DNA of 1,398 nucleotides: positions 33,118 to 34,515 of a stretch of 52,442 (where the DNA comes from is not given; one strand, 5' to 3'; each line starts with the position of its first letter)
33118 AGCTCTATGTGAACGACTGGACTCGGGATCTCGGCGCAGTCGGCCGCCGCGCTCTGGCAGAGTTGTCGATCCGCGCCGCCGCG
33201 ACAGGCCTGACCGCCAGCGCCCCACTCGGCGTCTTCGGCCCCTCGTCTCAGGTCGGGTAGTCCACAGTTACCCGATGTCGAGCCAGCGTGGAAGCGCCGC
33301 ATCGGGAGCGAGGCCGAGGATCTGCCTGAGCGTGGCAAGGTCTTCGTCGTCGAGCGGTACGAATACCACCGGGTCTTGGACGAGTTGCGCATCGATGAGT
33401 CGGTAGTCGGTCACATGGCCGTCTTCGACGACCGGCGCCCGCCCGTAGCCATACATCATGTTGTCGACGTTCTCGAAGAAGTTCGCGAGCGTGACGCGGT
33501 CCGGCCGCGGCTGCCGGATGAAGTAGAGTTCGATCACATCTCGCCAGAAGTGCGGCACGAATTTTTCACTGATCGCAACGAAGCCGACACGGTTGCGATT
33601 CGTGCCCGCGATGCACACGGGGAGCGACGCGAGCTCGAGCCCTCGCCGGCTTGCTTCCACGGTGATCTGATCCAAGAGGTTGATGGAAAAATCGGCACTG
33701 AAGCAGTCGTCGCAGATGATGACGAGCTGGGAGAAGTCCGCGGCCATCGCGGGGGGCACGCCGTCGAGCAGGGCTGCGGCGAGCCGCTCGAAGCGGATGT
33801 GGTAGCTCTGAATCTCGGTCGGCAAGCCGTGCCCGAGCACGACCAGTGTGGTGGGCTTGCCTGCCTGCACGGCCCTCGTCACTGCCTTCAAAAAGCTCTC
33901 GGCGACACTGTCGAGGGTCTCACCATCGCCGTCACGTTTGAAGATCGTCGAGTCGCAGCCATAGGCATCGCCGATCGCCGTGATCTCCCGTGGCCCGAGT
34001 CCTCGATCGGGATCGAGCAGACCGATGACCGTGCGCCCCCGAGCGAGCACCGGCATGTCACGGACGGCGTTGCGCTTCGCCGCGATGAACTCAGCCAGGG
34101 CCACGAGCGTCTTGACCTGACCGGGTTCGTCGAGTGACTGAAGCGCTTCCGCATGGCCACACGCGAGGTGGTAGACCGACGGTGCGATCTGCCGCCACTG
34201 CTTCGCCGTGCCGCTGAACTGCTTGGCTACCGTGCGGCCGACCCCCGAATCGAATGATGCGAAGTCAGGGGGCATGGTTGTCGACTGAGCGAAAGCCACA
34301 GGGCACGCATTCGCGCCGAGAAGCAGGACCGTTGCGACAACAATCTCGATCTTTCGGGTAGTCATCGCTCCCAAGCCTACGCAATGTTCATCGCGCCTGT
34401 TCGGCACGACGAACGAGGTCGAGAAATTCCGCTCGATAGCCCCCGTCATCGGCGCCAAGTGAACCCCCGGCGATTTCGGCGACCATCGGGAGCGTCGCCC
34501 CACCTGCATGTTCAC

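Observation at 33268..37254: ECF sigma / vWA-domain anti-sigma / secreted putative cysteine peptidase operon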

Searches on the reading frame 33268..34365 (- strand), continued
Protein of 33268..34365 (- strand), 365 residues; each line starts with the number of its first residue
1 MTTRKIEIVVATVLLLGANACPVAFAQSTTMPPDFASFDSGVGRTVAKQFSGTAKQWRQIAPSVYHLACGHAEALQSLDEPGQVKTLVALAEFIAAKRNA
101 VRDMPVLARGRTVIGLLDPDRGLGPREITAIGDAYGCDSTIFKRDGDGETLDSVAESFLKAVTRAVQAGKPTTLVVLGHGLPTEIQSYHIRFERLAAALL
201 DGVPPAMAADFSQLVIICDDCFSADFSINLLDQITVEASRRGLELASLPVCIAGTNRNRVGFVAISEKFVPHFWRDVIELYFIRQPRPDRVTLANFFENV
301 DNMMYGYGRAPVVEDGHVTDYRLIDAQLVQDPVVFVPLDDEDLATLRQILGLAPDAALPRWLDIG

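Call 74: search_protein_families(library=pfam, proteins=[L075:5058-6863:-, L075:6833-7807:-, L004:2608-7722:+], max_evalue=0.001)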
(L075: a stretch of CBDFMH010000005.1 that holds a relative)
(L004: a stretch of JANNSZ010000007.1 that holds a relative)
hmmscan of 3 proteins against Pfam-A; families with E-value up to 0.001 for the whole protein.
L075:5058-6863:- (601 aa): 0 families

L075:6833-7807:- (324 aa): 0 families

L004:2608-7722:+ (1704 aa): 3 families
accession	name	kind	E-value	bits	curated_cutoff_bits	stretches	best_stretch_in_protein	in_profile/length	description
PF18991.6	DUF5724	-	8.5e-158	528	25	1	81-1298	38-1214/1214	Family of unknown function (DUF5724)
PF13569.11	DUF4132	-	8.1e-43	146.9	27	1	1338-1513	1-179/179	Domain of unknown function (DUF4132)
PF24879.1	DUF7737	-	6.3e-34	116.5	27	1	1601-1702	1-103/103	Domain of unknown function (DUF7737)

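Call 79: search_protein_families(library=padloc, proteins=[window:33268-34365:-], max_evalue=0.01)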
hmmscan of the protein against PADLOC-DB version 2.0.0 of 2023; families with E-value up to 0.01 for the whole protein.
window:33268-34365:- (365 aa): 0 families

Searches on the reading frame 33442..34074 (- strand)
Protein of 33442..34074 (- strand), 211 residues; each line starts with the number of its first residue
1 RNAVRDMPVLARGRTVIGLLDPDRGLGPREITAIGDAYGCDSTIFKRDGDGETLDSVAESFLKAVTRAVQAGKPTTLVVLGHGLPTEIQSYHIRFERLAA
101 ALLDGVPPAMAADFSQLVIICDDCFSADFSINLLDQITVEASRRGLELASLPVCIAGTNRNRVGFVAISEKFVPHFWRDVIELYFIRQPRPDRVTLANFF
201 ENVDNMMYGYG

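Call 41: search_solved_structures(query=A2, max_evalue=10, show_alignments=3)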
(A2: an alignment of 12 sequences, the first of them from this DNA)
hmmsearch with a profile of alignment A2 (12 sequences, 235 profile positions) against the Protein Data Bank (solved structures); distinct sequences matched with E-value up to 10: 29.
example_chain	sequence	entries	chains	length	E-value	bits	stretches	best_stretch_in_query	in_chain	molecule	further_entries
6i38_A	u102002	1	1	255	5.7e-07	32.2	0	88-111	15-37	nv2Pizza6-AYW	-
6i37_A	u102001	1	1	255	1e-06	31.4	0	88-111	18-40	nv1Pizza6-AYW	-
6i39_A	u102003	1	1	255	1.5e-06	30.8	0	88-111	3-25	v31Pizza6-AYW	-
6i3b_A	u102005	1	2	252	3.3e-06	29.7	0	88-111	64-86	cPizza6-AYW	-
6f0q_A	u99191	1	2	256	3.7e-06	29.5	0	88-111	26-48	Pizza6-AYW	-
6i3a_A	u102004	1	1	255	1.3e-05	27.8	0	88-111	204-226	v22Pizza6-AYW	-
6ren_A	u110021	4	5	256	2.4e-05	26.9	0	88-114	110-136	3fPizza6-SH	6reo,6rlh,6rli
7zqg_A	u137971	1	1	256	3.5e-05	26.3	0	88-111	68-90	Pizza6-KSH-TSH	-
7zq2_A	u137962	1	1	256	3.6e-05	26.3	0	88-111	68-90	Pizza6-RSH-TSH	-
6f0s_A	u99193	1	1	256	4.7e-05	25.9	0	88-111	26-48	Pizza6-SYW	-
7zcj_A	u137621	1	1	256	6.1e-05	25.6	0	88-111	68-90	Pizza6-TNH-TSH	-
6qsd_A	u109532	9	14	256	0.00023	23.7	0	88-111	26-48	Pizza6S | Pizza6-S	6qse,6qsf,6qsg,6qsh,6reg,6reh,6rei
6f0t_A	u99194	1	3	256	0.00034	23.1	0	88-111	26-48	Pizza6-SFW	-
3ww9_A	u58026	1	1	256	0.0019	20.7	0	87-111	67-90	pizza6 protein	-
6rej_A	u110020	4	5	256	0.0045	19.4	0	88-111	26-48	Pizza6-SH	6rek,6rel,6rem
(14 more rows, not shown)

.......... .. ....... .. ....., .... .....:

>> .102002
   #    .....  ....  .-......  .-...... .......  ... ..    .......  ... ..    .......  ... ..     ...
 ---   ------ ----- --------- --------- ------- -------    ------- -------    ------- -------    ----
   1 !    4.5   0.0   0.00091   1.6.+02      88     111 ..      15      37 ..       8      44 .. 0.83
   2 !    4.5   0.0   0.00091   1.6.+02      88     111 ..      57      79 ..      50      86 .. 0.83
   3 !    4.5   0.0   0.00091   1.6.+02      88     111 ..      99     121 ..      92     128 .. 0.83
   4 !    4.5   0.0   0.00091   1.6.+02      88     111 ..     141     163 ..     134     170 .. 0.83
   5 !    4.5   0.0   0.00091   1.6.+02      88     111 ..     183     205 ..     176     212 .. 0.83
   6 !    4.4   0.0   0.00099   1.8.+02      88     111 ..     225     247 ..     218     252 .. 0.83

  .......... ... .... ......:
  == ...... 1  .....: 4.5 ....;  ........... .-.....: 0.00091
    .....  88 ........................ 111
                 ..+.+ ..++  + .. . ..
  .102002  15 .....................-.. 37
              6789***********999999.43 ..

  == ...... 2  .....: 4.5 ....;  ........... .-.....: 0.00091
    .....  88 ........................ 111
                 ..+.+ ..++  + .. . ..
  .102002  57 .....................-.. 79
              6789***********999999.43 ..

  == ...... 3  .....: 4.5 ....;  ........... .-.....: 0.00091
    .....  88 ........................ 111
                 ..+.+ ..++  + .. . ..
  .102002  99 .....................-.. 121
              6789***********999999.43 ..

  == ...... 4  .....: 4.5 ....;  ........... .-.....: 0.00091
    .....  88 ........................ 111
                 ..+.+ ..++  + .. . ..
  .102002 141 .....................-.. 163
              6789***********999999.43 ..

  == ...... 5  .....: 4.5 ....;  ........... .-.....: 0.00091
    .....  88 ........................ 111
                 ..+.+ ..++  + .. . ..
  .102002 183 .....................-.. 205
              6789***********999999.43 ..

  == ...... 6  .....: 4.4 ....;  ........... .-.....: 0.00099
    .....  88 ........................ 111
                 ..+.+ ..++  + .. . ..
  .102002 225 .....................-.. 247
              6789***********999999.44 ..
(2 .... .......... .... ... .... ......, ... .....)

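Call 42: search_protein_families(library=pfam, alignment_id=A2, max_evalue=10)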
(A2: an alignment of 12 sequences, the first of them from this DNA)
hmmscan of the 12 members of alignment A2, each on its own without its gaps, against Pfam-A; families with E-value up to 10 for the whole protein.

A. member 1, seq(211 aa): 0 families

B. families by the number of members that match (of 12 scanned): 10 families
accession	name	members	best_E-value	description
PF01650.23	Peptidase_C13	2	0.00049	Peptidase C13 family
PF00656.27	Peptidase_C14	1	0.0071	Caspase domain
PF11442.13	DUF2826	1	0.018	Protein of unknown function (DUF2826)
PF22086.1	DUF6940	1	0.032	Family of unknown function (DUF6940)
PF04679.21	DNA_ligase_A_C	1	0.051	ATP dependent DNA ligase C terminal region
PF00300.27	His_Phos_1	1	0.051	Histidine phosphatase superfamily (branch 1)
PF03607.23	DCX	1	0.064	Doublecortin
PF16302.10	DUF4944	1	0.11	Domain of unknown function (DUF4944)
PF22794.1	jr-ZPR1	1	0.15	ZPR1 jelly-roll domain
PF05344.16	DUF746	1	0.16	Domain of Unknown Function (DUF746)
